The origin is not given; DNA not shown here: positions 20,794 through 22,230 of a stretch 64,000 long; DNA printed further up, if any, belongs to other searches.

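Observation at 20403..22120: AT-richer two-gene cassette (DUF4365-type nuclease plus 379-aa orphan) wedged between rph and an M16 peptidase: best candidate for an undescribed defence or abortive-infection module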

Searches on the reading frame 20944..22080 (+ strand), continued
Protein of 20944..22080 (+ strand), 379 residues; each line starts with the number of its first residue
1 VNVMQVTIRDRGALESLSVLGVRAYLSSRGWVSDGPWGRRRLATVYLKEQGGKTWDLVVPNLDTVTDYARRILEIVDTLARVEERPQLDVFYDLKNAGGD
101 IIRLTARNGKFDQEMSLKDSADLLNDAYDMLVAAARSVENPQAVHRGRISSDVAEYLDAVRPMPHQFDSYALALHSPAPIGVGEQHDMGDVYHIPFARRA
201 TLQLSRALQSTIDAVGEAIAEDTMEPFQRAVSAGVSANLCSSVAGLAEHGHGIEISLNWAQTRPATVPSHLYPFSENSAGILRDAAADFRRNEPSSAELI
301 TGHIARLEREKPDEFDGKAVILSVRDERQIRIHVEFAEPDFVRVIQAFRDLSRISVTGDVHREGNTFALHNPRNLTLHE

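Call 86: search_protein_families(library=phrogs, proteins=[window:20953-22080:+, L084:398-955:+, L084:955-2157:+], max_evalue=0.01)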
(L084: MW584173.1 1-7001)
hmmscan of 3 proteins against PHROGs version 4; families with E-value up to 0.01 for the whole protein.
window:20953-22080:+ (376 aa): 1 family
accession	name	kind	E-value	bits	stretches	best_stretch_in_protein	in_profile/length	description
phrog_27927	-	unknown function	1.3e-07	32.1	1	39-269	32-262/370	-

L084:398-955:+ (186 aa): 1 family
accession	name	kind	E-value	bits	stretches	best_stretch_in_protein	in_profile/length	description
phrog_27905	-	unknown function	3.3e-11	44.2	1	20-171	8-158/167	-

L084:955-2157:+ (401 aa): 1 family
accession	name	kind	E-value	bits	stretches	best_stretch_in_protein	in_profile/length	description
phrog_27927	-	unknown function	5.2e-05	23.5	1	8-348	16-350/370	-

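Call 87: search_protein_families(library=pfam, alignment_id=A5, max_evalue=1)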
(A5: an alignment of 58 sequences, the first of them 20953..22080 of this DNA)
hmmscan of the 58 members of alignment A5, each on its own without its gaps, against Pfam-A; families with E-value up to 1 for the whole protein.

A. member 1, window:20953-22080:+ (376 aa): 0 families

B. families by the number of members that match (of 58 scanned): 26 families (the first 25 are shown)
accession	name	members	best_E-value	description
PF19493.4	Trypco1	3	0.071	Trypsin-co-occurring domain 1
PF14280.11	DUF4365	1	5.1e-12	Domain of unknown function (DUF4365)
PF10620.15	MdcG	1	8.9e-05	Phosphoribosyl-dephospho-CoA transferase MdcG C-terminal domain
PF01336.31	tRNA_anti-codon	1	0.013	OB-fold nucleic acid binding domain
PF19818.4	DUF6301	1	0.016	Family of unknown function (DUF6301)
PF24211.1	DUF7432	1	0.02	Family of unknown function (DUF7432)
PF06684.16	AA_synth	1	0.028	Amino acid synthesis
PF24265.1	DUF7466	1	0.03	Family of unknown function (DUF7466)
PF13062.12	DUF3924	1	0.03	Protein of unknown function (DUF3924)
PF04212.24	MIT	1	0.035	MIT (microtubule interacting and transport) domain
PF23342.1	WDR90_beta-prop_4th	1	0.036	WDR90, 4th beta-propeller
PF02317.23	Octopine_DH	1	0.058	NAD/NADP octopine/nopaline dehydrogenase, alpha-helical domain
PF17865.7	AAA_lid_5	1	0.074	Midasin AAA lid domain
PF04637.17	Herpes_pp85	1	0.076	Herpesvirus phosphoprotein 85 (HHV6-7 U14/HCMV UL25)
PF00294.29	PfkB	1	0.082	pfkB family carbohydrate kinase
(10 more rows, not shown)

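Call 88: search_solved_structures(query=A5, max_evalue=10)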
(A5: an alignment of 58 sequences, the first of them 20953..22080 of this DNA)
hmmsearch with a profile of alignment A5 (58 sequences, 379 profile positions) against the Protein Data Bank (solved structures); distinct sequences matched with E-value up to 10: 1.
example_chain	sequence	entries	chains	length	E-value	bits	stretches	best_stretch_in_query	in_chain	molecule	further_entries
8tn1_A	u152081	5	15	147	0.0042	19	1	112-232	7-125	De novo designed 4 helix bundles | De novo designed protein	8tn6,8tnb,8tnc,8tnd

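Call 94: search_protein_families(library=padloc, alignment_id=A6, max_evalue=1e-8)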
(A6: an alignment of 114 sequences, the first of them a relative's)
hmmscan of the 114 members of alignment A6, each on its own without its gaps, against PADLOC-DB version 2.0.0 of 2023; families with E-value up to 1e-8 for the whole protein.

A. member 1, L009:7091-9358:+ (756 aa): 0 families

B. families by the number of members that match (of 114 scanned): 240 families (the first 25 are shown)
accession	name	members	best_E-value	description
PDLC03040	REase_I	10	0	Type I restriction enzyme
PDLC03044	REase_I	10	7.9e-72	Type I restriction enzyme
PDLC03041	REase_I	10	2.6e-70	Type I restriction enzyme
PDLC03048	REase_I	9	1.2e-55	Type I restriction enzyme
PDLC03046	REase_I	8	1.9e-23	Type I restriction enzyme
PDLC03045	REase_I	8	3.5e-20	Type I restriction enzyme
PDLC04934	PDC-S15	8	2.1e-10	-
PDLC03099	Specificity_I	7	2.3e-96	Type I specificity subunit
PDLC03068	Specificity_I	7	4.7e-88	Type I specificity subunit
PDLC03089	Specificity_I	7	2.3e-82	Type I specificity subunit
PDLC03168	Specificity_I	7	6.7e-69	Type I specificity subunit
PDLC03086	Specificity_I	7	6.1e-66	Type I specificity subunit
PDLC03092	Specificity_I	7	2.7e-48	Type I specificity subunit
PDLC03066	Specificity_I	7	4.1e-48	Type I specificity subunit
PDLC03164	Specificity_I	7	4.5e-41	Type I specificity subunit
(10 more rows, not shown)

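Call 95: search_protein_families(library=padloc, alignment_id=A7, max_evalue=1e-8)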
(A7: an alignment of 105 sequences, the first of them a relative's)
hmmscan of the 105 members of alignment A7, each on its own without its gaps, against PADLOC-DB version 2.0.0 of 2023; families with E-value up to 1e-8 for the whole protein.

A. member 1, L009:1002-2285:- (428 aa): 0 families

B. families by the number of members that match (of 105 scanned): 106 families (the first 25 are shown)
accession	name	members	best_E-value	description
PDLC02336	AbiLi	2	2.1e-55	AbiLi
PDLC04182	HEC-01A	2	1.5e-45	-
PDLC04178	HEC-01A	2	2.7e-43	-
PDLC04177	HEC-01A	2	3.3e-34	-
PDLC04392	PDC-M07A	2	1.1e-32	-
PDLC04393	PDC-M07A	2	4.2e-31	-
PDLC04389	PDC-M07A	2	4.2e-30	-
PDLC02980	AriA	2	6.4e-30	-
PDLC04391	PDC-M07A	2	6.7e-30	-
PDLC04541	PDC-M25A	2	7.1e-29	-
PDLC04176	HEC-01A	2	1.7e-28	-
PDLC04180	HEC-01A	2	6.3e-27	-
PDLC04135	mad3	2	6.4e-21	mads_3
PDLC02335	AbiLi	2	7.1e-21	AbiLi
PDLC02979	AriA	2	6.8e-20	-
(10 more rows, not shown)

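Call 96: search_protein_families(library=pfam, proteins=[L031:8177-9523:+, L031:11127-14270:+, L030:8488-9522:+, L030:11173-14277:+, L014:9077-9502:+, L014:11166-14285:+, L015:6517-9366:+, L039:6595-9348:+, L076:5361-7865:+, L076:11208-14369:+], max_evalue=0.00001)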
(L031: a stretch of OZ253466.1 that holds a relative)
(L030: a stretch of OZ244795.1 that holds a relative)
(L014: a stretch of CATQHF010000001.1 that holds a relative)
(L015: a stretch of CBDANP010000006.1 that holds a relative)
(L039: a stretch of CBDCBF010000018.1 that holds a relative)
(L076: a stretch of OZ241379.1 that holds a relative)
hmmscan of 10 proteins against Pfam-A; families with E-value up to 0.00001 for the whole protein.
L031:8177-9523:+ (449 aa): 1 family
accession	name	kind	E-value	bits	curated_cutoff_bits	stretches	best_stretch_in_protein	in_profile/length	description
PF01420.25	Methylase_S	-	4.5e-18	66.5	22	1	7-185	3-168/168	Type I restriction modification DNA specificity domain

L031:11127-14270:+ (1048 aa): 5 families
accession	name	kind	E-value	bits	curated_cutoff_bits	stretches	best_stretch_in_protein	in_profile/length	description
PF11867.13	T1RH-like_C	-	4.1e-136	454.1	26.8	1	716-1041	1-327/329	Type I restriction enzyme HindI endonuclease subunit-like, C-terminal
PF18766.7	SWI2_SNF2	-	8.2e-78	261.5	26.7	1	270-531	1-220/221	SWI2/SNF2 ATPase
PF04313.20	HSDR_N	-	1.6e-48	165.7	25.1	1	3-210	2-197/198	Type I restriction enzyme R protein N terminus (HSDR_N)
PF22679.2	T1R_D3-like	-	8.5e-22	78.7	27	1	627-699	82-156/158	Type I restriction enzyme subunit R domain 3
PF04851.21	ResIII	-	1.9e-19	70.6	22.5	1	315-464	22-163/164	Type III restriction enzyme, res subunit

L030:8488-9522:+ (345 aa): 1 family
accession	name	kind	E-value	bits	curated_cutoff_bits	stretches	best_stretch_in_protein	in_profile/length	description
PF10987.13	DUF2806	-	1.5e-36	126.8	24.5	1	83-312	3-220/221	Protein of unknown function (DUF2806)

L030:11173-14277:+ (1035 aa): 5 families
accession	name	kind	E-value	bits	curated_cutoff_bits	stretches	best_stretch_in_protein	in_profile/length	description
PF11867.13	T1RH-like_C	-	7.4e-128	427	26.8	1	706-1031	1-327/329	Type I restriction enzyme HindI endonuclease subunit-like, C-terminal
PF18766.7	SWI2_SNF2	-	1.7e-76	257.2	26.7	1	267-521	1-220/221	SWI2/SNF2 ATPase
PF04313.20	HSDR_N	-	3.3e-45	154.8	25.1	1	4-208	2-198/198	Type I restriction enzyme R protein N terminus (HSDR_N)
PF22679.2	T1R_D3-like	-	1.4e-19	71.5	27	1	621-689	86-156/158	Type I restriction enzyme subunit R domain 3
PF04851.21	ResIII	-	7.1e-19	68.7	22.5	1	289-454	20-163/164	Type III restriction enzyme, res subunit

L014:9077-9502:+ (142 aa): 1 family
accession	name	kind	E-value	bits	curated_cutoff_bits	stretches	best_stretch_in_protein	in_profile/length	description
PF08861.15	DUF1828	-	6.8e-13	49.2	22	1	32-122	1-91/91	Domain of unknown function DUF1828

L014:11166-14285:+ (1040 aa): 5 families
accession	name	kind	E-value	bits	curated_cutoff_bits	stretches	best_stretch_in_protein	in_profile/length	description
PF11867.13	T1RH-like_C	-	1.5e-132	442.4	26.8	1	710-1034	1-328/329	Type I restriction enzyme HindI endonuclease subunit-like, C-terminal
PF18766.7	SWI2_SNF2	-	3.2e-78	262.8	26.7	1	265-525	1-220/221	SWI2/SNF2 ATPase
PF04313.20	HSDR_N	-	5.8e-47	160.6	25.1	1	4-207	2-198/198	Type I restriction enzyme R protein N terminus (HSDR_N)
PF04851.21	ResIII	-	4e-20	72.8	22.5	1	309-458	22-163/164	Type III restriction enzyme, res subunit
PF22679.2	T1R_D3-like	-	1.2e-19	71.8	27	1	626-693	87-156/158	Type I restriction enzyme subunit R domain 3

L015:6517-9366:+ (950 aa): 1 family
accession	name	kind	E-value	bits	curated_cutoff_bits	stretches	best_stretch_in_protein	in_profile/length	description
PF02384.22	N6_Mtase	-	8.2e-07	29.1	20.4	0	335-366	46-72/311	N-6 DNA Methylase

L039:6595-9348:+ (918 aa): 6 families
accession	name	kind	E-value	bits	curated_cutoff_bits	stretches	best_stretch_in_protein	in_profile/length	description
PF00580.27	UvrD-helicase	-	1e-61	209.5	23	1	3-275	1-270/271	UvrD/REP helicase N-terminal domain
PF13361.12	UvrD_C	-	2.8e-34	119.5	25.6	2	500-632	239-348/350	UvrD-like helicase C-terminal domain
PF12705.13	PDDEXK_1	-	5.8e-24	85.8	22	1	683-913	2-246/247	PD-(D/E)XK nuclease superfamily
PF13245.12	AAA_19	-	4.3e-21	75.9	25.1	1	7-259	1-132/134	AAA domain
PF13538.12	UvrD_C_2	-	3.1e-10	40.2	27.4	0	557-574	4-23/52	UvrD-like helicase C-terminal domain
PF13604.12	AAA_30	-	1.6e-07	31.7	27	0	3-74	2-70/191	AAA domain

L076:5361-7865:+ (835 aa): 3 families
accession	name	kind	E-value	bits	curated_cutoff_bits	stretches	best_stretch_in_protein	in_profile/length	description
PF01935.23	DUF87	-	1e-22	81.8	23.2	1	155-293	1-125/220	Helicase HerA, central domain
PF01580.24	FtsK_SpoIIIE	-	1.4e-10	41.5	24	1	143-218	14-80/221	FtsK/SpoIIIE family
PF10412.15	TrwB_AAD_bind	-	5.2e-06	26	20.5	0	178-228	16-62/387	Type IV secretion-system coupling protein DNA-binding domain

L076:11208-14369:+ (1054 aa): 5 families
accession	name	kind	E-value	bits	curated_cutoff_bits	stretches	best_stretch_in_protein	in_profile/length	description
PF11867.13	T1RH-like_C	-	2.1e-130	435.3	26.8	1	715-1039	1-326/329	Type I restriction enzyme HindI endonuclease subunit-like, C-terminal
PF18766.7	SWI2_SNF2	-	2.1e-75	253.6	26.7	1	271-530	1-220/221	SWI2/SNF2 ATPase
PF04313.20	HSDR_N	-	1.8e-47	162.2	25.1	1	4-212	2-198/198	Type I restriction enzyme R protein N terminus (HSDR_N)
PF22679.2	T1R_D3-like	-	4.3e-20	73.2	27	1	631-698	87-156/158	Type I restriction enzyme subunit R domain 3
PF04851.21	ResIII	-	4.3e-16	59.7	22.5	1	300-463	20-163/164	Type III restriction enzyme, res subunit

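Call 110: find_related_loci(query=A5, collection=viral_contigs, flank=6000)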
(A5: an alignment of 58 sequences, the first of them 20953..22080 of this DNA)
Query A5 (376 aa) in viral_contigs; peptide patterns used: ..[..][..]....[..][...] (x = any residue, [..] = any of these).
14 stretches matched a pattern; 7 encode a relative of the query (tblastn E <= 1e-3); 7 distinct loci.
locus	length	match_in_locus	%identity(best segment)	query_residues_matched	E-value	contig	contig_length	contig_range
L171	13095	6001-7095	30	1-368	3e-48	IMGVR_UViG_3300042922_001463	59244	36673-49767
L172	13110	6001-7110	28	1-374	3e-46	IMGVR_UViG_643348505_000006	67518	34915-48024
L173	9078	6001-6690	31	151-375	6e-28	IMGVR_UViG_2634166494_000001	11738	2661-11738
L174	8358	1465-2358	27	13-307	8e-25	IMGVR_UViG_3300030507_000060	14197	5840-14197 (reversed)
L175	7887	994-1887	27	13-307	8e-25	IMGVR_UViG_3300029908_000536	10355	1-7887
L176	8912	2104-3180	19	11-374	1e-14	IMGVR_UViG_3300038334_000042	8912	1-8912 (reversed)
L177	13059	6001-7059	22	11-368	1e-21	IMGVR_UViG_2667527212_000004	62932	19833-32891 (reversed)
